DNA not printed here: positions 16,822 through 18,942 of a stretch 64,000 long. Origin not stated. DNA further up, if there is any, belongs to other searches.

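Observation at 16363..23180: Lower-GC islet: rubredoxin plus a four-gene operon for an archaeal-style 2-oxoacid -> acyl-CoA -> ATP module led by an unrecognised enzyme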

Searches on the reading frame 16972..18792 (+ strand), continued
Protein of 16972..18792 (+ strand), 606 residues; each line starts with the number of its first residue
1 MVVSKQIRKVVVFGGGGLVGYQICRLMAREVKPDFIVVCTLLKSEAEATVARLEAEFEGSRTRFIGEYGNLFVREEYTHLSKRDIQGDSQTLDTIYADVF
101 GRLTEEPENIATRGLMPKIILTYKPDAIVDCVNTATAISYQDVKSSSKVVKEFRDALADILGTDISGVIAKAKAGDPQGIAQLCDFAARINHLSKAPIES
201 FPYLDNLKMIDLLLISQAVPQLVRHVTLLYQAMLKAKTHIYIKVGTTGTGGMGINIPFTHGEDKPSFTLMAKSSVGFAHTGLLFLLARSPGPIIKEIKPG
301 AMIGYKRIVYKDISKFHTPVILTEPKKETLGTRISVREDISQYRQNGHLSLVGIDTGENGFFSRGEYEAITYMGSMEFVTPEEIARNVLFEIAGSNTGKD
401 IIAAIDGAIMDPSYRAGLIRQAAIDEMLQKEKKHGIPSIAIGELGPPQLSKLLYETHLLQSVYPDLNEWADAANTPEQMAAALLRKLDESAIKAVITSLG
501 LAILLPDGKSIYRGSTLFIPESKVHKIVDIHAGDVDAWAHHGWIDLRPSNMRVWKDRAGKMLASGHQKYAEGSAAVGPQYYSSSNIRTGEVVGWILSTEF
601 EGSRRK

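Call 49: find_encoding_contigs(protein=P0012, flank=10000, max_places=2)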
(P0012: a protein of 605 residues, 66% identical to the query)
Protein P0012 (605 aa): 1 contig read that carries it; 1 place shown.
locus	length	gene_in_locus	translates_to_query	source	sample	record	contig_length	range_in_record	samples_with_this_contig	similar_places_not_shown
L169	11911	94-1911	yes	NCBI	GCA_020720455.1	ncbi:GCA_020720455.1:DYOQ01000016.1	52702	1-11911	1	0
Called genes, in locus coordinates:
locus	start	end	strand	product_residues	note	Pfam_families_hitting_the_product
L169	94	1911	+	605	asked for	PF27054:Beta_methylindole_red_C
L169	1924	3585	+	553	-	PF01855:POR_N, PF02775:TPP_enzyme_C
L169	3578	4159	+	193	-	PF01558:POR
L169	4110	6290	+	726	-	PF13549:ATP-grasp_5, PF13380:CoA_binding_2, PF13607:Succ_CoA_lig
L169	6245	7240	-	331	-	PF00149:Metallophos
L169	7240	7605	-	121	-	PF07238:PilZ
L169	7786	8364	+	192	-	-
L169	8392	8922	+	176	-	PF00440:TetR_N (weak)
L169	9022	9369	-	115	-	PF02699:YajC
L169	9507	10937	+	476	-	PF00990:GGDEF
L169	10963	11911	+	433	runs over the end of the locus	PF02518:HATPase_c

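Call 50: find_encoding_contigs(protein=P0018, flank=10000, max_places=2)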
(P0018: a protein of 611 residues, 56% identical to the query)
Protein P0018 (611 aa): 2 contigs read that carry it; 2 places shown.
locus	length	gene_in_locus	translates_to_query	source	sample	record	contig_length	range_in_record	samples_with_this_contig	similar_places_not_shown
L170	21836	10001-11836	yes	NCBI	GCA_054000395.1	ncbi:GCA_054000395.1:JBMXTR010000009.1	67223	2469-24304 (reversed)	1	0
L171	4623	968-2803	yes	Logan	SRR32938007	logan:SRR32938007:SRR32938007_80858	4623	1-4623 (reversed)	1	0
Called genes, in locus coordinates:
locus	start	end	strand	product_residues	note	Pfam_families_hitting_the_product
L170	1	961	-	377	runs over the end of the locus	PF02771:Acyl-CoA_dh_N, PF02770:Acyl-CoA_dh_M, PF00441:Acyl-CoA_dh_1, PF08028:Acyl-CoA_dh_2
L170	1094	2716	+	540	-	PF03255:ACCA, PF01039:Carboxyl_trans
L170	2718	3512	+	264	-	PF00378:ECH_1, PF16113:ECH_2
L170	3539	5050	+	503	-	PF00289:Biotin_carb_N, PF02222:ATP-grasp, PF02655:ATP-grasp_3 (faint), PF02786:CPSase_L_D2, PF07478:Dala_Dala_lig_C, PF02785:Biotin_carb_C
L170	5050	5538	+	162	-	PF00364:Biotin_lipoyl, PF25973:BSH_CzcB (faint)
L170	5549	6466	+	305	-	PF00682:HMGL-like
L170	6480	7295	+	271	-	PF00378:ECH_1, PF16113:ECH_2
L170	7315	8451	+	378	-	PF00682:HMGL-like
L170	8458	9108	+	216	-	PF18306:LDcluster4, PF03641:Lysine_decarbox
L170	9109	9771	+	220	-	PF03006:HlyIII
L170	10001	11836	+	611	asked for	PF27054:Beta_methylindole_red_C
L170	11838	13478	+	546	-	PF01855:POR_N, PF02775:TPP_enzyme_C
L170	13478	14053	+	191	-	PF01558:POR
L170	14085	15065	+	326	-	PF01144:CoA_trans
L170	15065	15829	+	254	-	PF01144:CoA_trans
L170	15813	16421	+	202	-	PF00857:Isochorismatase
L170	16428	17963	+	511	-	PF27530:HMA_AllF_N, PF02629:CoA_binding (faint), PF00549:Ligase_CoA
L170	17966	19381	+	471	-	PF06545:AllG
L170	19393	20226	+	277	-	PF04199:Cyclase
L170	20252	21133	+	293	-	PF00941:FAD_binding_5, PF03450:CO_deh_flav_C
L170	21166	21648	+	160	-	PF00111:Fer2, PF01799:Fer2_2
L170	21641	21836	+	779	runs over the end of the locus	PF01315:Ald_Xan_dh_C, PF02738:MoCoBD_1, PF20256:MoCoBD_2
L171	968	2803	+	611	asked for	PF27054:Beta_methylindole_red_C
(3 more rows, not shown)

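Call 54: search_protein_families(library=pfam, proteins=[L009:7893-9431:+, L009:9409-9903:+, L009:11858-12613:+, L009:12821-15277:-, L009:6633-7754:-, L008:8345-9790:-, L008:7582-8352:-, L008:14368-15912:-, L008:16009-17634:-, L008:5819-7564:-], max_evalue=0.0001)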
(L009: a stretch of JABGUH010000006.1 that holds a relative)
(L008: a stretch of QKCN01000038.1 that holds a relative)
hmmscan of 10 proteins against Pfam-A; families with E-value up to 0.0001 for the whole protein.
L009:7893-9431:+ (512 aa): 2 families
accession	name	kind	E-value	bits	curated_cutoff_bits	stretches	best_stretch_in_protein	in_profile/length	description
PF00883.26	Peptidase_M17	-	2e-112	375.9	25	1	194-506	2-310/310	Cytosol aminopeptidase family, catalytic domain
PF02789.23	Peptidase_M17_N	-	4.4e-12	46.5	23.4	1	48-152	19-128/129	Cytosol aminopeptidase family, N-terminal domain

L009:9409-9903:+ (164 aa): 1 family
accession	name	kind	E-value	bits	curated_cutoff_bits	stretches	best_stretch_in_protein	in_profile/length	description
PF00588.24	SpoU_methylase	-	2.5e-29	102.6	29.7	1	13-155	2-142/142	SpoU rRNA Methylase family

L009:11858-12613:+ (251 aa): 1 family
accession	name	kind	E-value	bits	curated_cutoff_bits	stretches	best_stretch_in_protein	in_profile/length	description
PF01797.21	Y1_Tnp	-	5e-06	27.1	23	1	47-156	5-118/121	Transposase IS200 like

L009:12821-15277:- (818 aa): 10 families
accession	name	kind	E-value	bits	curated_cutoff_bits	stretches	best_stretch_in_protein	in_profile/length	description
PF05362.19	Lon_C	-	4.9e-88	294.5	21.1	1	588-789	2-203/205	Lon protease (S16) C-terminal proteolytic domain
PF02190.22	LON_substr_bdg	-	3.4e-51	174.5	28.7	1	23-213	2-199/200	ATP-dependent protease La (LON) substrate-binding domain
PF00004.35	AAA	-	4.5e-27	95.5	21.2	1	367-505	1-127/131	ATPase family associated with various cellular activities (AAA)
PF22667.2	Lon_lid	-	1.6e-17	63.3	27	1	529-580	2-53/57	Lon protease AAA+ ATPase lid domain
PF07728.20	AAA_5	-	2.4e-09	37.7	22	1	367-500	2-138/139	AAA domain (dynein-related subfamily)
PF13541.12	ChlI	-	1.6e-08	34.9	27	1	631-758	1-121/121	Subunit ChlI of Mg-chelatase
PF07724.20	AAA_2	-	3.5e-07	30.9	27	1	368-488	7-124/166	AAA domain (Cdc48 subfamily)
PF13191.12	AAA_16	-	2.1e-05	25.5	32.6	0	352-393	12-53/167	AAA ATPase domain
PF07726.17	AAA_3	-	9.4e-05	22.7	27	0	369-463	4-90/131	ATPase family associated with various cellular activities (AAA)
PF13401.12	AAA_22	-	0.0001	23.1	27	0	364-446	5-99/130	AAA domain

L009:6633-7754:- (373 aa): 1 family
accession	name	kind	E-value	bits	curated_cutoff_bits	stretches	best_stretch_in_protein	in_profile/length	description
PF03739.19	LptF_LptG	-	8e-67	226.2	27.9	1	10-367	1-352/353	Lipopolysaccharide export system permease LptF/LptG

L008:8345-9790:- (481 aa): 3 families
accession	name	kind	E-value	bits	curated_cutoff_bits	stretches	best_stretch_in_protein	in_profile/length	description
PF01546.33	Peptidase_M20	-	3.5e-14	53.6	24.6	1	74-477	2-203/206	Peptidase family M20/M25/M40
PF07687.19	M20_dimer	-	2.9e-10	40.5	21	1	207-292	1-105/107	Peptidase dimerisation domain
PF04389.22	Peptidase_M28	-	4.6e-05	23.7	21.3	1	64-155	10-75/193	Peptidase family M28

L008:7582-8352:- (256 aa): 0 families

L008:14368-15912:- (514 aa): 1 family
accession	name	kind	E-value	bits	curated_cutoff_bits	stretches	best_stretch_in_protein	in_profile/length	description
PF12671.13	Amidase_6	-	1.5e-05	25.5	23.2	1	153-277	28-139/163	Putative amidase domain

L008:16009-17634:- (541 aa): 3 families
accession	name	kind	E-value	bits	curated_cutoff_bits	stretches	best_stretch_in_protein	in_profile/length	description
PF06418.20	CTP_synth_N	-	2.4e-120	401.3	26.1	1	12-273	1-264/265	CTP synthase N-terminus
PF00117.34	GATase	-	7.3e-39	133.8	22.8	1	309-534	2-189/190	Glutamine amidotransferase class-I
PF07722.19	Peptidase_C26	-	1.2e-07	32.2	20.5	1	373-517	95-219/219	Peptidase C26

L008:5819-7564:- (581 aa): 2 families
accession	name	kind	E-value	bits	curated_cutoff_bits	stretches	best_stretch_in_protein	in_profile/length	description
PF00015.26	MCPsignal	-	2.8e-52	177.5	34.6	1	396-548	6-172/172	Methyl-accepting chemotaxis protein (MCP) signalling domain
PF18947.5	HAMP_2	-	1.5e-13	50.9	24.3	1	267-327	5-65/67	HAMP domain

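Call 87: search_protein_representatives(alignment_id=A1)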
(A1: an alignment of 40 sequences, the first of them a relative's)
Query: 40 sequences, 593 profile positions. Proteins with E-value up to 0.001 (for the whole library): 1036; up to 1e-10: 753; up to 1e-30: 345. The best 150 are listed.
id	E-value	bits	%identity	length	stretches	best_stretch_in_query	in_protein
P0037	3.1e-253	858.3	-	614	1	2-587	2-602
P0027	5.5e-251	850.9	-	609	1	5-593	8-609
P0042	4.4e-246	834.7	-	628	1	2-593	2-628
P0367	2.1e-229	779.6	-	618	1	4-592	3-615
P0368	4.2e-221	752.2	-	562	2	191-593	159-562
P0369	7.4e-215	731.6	-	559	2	192-593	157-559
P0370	3.6e-209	712.8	-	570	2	193-592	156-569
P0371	1.4e-208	710.9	-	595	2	192-593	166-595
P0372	6.2e-198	675.7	-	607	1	6-593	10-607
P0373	2.4e-188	644.0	-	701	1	5-593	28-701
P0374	6.4e-187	639.3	-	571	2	184-593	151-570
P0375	9.3e-183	625.5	-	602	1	3-588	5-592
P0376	2.1e-180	617.7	-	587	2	191-593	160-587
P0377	2.0e-178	611.2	-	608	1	5-592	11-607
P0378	3.1e-178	610.6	-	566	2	207-593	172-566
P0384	1.1e-171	589.0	-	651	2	193-591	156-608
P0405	1.7e-142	492.6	-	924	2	194-592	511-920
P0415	2.4e-131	455.8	-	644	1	5-591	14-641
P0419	2.7e-126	439.1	-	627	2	188-592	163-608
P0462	8.2e-82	292.2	-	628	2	196-414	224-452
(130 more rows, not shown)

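Call 88: search_protein_families(library=pfam, proteins=[P0405, P0373, P0384, P0462, P0415, P0419], max_evalue=0.001)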
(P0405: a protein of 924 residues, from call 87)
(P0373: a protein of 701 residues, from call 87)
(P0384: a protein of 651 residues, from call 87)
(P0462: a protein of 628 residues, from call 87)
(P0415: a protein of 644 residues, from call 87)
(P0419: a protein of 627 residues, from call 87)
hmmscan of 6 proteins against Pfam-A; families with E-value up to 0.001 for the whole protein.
P0405 (924 aa): 1 family
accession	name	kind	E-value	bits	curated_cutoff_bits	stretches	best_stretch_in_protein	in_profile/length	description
PF00725.27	3HCDH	-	9.1e-18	65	22.1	1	243-308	1-66/97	3-hydroxyacyl-CoA dehydrogenase, C-terminal domain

P0373 (701 aa): 0 families

P0384 (651 aa): 0 families

P0462 (628 aa): 0 families

P0415 (644 aa): 0 families

P0419 (627 aa): 0 families

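Call 89: search_protein_families(library=ncbifam, proteins=[L014:11795-13018:+, P0405, L052:14675-16087:+], max_evalue=0.01)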
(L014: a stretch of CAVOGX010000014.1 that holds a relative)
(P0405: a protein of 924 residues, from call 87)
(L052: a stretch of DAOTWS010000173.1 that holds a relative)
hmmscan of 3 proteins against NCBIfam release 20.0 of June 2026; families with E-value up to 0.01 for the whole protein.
L014:11795-13018:+ (407 aa): 0 families

P0405 (924 aa): 20 families
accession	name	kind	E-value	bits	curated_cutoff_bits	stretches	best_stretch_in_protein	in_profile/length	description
NF006124.0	PRK08268.1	subfamily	3e-36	125.5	508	1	1-307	230-480/507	3-hydroxyacyl-CoA dehydrogenase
TIGR02279.1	PaaC-3OHAcCoADH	equivalog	1.9e-32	112.8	669.4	2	204-306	376-478/503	3-hydroxyacyl-CoA dehydrogenase PaaH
NF006722.0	PRK09260.1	equivalog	2.2e-28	99.3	429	2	132-335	74-278/289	3-hydroxyacyl-CoA dehydrogenase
NF004474.0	PRK05808.1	subfamily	1.5e-27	96.6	408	1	151-306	93-249/283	3-hydroxybutyryl-CoA dehydrogenase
NF005875.0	PRK07819.1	subfamily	1.6e-19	70.4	319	2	184-304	130-251/287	3-hydroxybutyryl-CoA dehydrogenase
NF005715.0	PRK07530.1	equivalog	2.3e-19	69.9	420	1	152-306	95-250/292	3-hydroxybutyryl-CoA dehydrogenase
NF004699.0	PRK06035.1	equivalog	2.2e-15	56.6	500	1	182-316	127-262/294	3-hydroxyacyl-CoA dehydrogenase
NF008363.0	PRK11154.1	equivalog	6e-11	41.2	869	1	189-306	439-554/708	fatty acid oxidation complex subunit alpha FadJ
NF006125.0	PRK08269.1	equivalog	1.5e-09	37.3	427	1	152-278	106-233/334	3-hydroxybutyryl-CoA dehydrogenase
NF006143.0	PRK08293.1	equivalog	2.6e-09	36.8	312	1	207-310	153-257/291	3-hydroxyacyl-CoA dehydrogenase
TIGR02440.1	FadJ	equivalog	3.5e-09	35.5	968.45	1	185-305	430-548/699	fatty acid oxidation complex subunit alpha FadJ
NF008727.0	PRK11730.1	equivalog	2e-08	33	870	1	191-297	444-549/717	fatty acid oxidation complex subunit alpha FadB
TIGR02437.1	FadB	equivalog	1.1e-05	24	933.55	1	191-296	444-548/714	fatty acid oxidation complex subunit alpha FadB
NF053786.1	DcplherypntRedDprE2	equivalog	0.00035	20.3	250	1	348-401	4-57/252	decaprenylphospho-beta-D-erythro-pentofuranosid-2-ulose 2-reductase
NF005559.1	PRK07231.1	subfamily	0.0012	18.5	215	1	351-400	3-51/249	glucose 1-dehydrogenase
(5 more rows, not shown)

L052:14675-16087:+ (470 aa): 16 families
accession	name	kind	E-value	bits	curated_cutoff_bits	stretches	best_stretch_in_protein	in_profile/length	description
NF003069.1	PRK03992.1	subfamily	1.7e-07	30.7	500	1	171-216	143-186/379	proteasome-activating nucleotidase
TIGR01242.2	TIGR01242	subfamily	2.6e-07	30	500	1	171-216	126-169/362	proteasome-activating nucleotidase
NF041006.2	cell_div_CdvC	equivalog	3.8e-07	29.4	650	0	195-219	134-158/370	cell division protein CdvC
NF042959.1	IteA_antiphage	equivalog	3e-06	26.6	510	0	192-216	122-146/367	anti-phage ATPase IteA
TIGR03689.1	pup_AAA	equivalog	6.6e-06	25.1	504.75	1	192-216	213-237/512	proteasome ATPase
TIGR01243.1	CDC48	subfamily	7.6e-05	21.2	802.65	1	170-216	464-508/733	CDC48 family AAA ATPase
TIGR01241.2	FtsH_fam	equivalog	0.00044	19.1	600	0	182-215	184-215/598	ATP-dependent zinc metalloprotease FtsH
NF047747.1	PrtsmActNtasePan2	equivalog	0.0006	19.2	700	0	171-216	163-206/397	proteasome-activating nucleotidase Pan2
NF047748.1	PrtsmActNtasePan1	equivalog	0.0012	18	750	0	181-215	170-202/405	proteasome-activating nucleotidase Pan1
TIGR00763.1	lon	equivalog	0.0012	17.4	608.05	1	194-222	352-380/795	endopeptidase La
NF003229.0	PRK04195.1-5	equivalog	0.0021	16.9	280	1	194-217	43-66/413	replication factor C large subunit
TIGR02868.1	CydC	equivalog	0.0029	16.3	329.05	1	168-219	333-385/530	thiol reductant ABC exporter subunit CydC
TIGR03922.1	T7SS_EccA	equivalog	0.0056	15.3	466.65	0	195-218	312-335/557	type VII secretion AAA-ATPase EccA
NF003230.0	PRK04195.1-6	equivalog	0.0061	15.3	441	1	168-215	10-59/494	replication factor C large subunit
TIGR00635.1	ruvB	equivalog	0.0082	15.2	299.05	0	197-217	32-52/305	Holliday junction branch migration DNA helicase RuvB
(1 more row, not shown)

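Call 90: search_solved_structures(query=L014:11795-13018:+, max_evalue=1)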
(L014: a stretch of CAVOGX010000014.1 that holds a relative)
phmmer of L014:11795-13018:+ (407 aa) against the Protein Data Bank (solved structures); distinct sequences matched with E-value up to 1: 0.
